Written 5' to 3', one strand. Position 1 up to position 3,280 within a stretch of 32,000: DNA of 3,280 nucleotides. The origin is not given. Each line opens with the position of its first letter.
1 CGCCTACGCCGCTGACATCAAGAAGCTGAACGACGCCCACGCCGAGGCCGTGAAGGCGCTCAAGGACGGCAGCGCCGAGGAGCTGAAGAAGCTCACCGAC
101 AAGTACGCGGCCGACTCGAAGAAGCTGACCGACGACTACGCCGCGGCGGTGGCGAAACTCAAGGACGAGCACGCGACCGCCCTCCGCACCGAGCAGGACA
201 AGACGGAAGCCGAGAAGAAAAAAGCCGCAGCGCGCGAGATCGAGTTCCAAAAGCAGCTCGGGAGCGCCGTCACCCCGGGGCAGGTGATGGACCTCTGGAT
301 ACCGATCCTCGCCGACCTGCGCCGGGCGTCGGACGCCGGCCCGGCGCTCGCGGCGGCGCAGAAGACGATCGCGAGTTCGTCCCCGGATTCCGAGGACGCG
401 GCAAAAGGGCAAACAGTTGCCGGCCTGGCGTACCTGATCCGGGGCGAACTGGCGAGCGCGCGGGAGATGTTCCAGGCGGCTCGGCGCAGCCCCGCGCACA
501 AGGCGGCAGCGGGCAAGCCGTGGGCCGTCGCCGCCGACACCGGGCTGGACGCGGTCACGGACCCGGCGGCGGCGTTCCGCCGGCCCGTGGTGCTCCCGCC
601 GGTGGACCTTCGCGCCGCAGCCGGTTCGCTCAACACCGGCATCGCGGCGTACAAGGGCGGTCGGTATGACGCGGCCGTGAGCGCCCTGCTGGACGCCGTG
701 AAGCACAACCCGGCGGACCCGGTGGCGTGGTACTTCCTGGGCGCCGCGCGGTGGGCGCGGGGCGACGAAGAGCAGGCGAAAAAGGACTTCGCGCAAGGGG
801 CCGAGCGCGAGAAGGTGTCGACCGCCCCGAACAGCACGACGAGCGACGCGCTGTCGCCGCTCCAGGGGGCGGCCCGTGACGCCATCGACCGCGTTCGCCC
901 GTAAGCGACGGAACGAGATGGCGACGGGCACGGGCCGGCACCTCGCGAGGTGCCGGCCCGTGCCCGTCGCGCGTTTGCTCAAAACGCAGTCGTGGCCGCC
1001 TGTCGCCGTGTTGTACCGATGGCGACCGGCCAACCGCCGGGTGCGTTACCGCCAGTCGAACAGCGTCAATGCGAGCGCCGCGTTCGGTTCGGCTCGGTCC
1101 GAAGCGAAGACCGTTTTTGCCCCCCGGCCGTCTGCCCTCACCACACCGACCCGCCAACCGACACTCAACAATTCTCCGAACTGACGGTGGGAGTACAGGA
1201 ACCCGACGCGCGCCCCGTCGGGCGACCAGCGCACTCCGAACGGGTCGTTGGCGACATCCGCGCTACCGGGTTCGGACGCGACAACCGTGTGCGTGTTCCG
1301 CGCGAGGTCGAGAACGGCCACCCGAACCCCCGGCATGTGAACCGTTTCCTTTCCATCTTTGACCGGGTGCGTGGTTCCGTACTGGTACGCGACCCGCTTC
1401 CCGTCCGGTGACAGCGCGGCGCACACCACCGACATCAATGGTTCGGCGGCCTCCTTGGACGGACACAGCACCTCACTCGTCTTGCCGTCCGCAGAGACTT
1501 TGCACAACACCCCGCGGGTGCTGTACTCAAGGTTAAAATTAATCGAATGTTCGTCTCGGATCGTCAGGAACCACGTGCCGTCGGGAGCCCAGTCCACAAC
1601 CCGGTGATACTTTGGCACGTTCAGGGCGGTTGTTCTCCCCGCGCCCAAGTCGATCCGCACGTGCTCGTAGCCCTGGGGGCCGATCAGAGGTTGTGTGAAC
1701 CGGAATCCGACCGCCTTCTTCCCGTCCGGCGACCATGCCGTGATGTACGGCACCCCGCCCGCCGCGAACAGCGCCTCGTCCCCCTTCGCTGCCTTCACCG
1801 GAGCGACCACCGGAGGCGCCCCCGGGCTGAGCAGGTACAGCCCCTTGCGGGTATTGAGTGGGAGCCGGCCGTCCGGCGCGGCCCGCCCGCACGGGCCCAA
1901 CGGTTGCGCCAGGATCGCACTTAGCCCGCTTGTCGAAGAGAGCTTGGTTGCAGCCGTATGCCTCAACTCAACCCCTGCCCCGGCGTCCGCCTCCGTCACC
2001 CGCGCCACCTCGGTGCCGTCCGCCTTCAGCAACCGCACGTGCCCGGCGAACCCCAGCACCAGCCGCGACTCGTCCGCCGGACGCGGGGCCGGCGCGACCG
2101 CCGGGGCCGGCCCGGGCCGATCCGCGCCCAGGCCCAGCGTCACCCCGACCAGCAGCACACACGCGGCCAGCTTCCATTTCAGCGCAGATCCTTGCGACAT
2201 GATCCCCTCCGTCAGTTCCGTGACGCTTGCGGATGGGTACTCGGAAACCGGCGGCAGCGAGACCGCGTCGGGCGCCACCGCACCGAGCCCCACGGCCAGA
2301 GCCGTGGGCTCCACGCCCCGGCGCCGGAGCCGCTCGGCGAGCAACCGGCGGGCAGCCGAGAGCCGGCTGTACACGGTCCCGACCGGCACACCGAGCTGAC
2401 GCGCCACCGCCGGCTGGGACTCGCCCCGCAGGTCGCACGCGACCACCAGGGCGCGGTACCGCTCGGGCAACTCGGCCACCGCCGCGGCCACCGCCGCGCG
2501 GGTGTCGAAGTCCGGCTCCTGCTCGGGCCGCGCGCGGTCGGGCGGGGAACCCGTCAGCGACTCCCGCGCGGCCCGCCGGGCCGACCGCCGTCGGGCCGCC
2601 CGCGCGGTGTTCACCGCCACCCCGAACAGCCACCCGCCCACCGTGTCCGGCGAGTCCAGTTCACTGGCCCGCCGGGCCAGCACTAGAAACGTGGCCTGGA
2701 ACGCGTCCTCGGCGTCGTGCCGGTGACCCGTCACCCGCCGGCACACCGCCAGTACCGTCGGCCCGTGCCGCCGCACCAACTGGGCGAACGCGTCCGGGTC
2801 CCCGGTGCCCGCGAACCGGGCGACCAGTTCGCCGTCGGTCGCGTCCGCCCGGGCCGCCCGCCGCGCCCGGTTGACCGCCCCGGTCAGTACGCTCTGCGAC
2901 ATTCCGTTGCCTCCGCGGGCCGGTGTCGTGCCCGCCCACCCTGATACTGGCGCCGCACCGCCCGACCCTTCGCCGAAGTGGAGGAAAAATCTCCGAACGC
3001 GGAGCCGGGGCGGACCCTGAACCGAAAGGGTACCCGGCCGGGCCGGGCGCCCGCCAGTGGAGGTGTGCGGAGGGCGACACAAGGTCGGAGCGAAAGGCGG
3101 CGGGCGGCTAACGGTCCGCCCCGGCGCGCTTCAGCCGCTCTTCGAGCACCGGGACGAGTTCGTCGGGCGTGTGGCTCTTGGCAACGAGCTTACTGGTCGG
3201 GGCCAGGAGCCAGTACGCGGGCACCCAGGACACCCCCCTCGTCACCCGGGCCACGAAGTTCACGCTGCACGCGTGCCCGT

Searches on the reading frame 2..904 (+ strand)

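Call 38: search_protein_families(library=pfam, proteins=[window:2-904:+], max_evalue=0.001)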
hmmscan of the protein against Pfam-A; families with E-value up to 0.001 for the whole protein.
window:2-904:+ (300 aa): 6 families
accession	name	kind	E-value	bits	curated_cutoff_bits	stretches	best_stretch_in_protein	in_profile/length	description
PF13432.12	TPR_16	-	3.4e-07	31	32.7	1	211-268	2-58/65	Tetratricopeptide repeat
PF07719.23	TPR_2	-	3.6e-06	27.1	27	0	211-238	6-33/34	Tetratricopeptide repeat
PF00515.34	TPR_1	-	3.7e-06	26.9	27.8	0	211-237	6-32/34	Tetratricopeptide repeat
PF13414.12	TPR_11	-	1.2e-05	25.3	26.8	1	216-252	4-40/42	TPR repeat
PF14559.12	TPR_19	-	0.00042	21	25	1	219-261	4-46/68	Tetratricopeptide repeat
PF13428.12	TPR_14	-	0.00092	20.1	23.5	1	215-248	10-43/44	Tetratricopeptide repeat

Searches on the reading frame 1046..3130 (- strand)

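Call 38: search_protein_families(library=pfam, proteins=[window:1046-3130:-], max_evalue=0.001)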
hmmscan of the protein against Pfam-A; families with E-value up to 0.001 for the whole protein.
window:1046-3130:- (694 aa): 4 families
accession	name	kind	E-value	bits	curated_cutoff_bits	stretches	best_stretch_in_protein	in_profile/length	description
PF04542.20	Sigma70_r2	-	7.3e-13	48.6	24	1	118-185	1-70/71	Sigma-70 region 2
PF08281.18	Sigma70_r4_2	-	5.4e-12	45.6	25.7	1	213-264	3-54/54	Sigma-70, region 4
PF07676.18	PD40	-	6.4e-05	23.2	20.9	0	570-583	13-26/38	WD40-like Beta Propeller Repeat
PF04545.22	Sigma70_r4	-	9e-05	22.4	24.1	1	217-264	1-48/50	Sigma-70, region 4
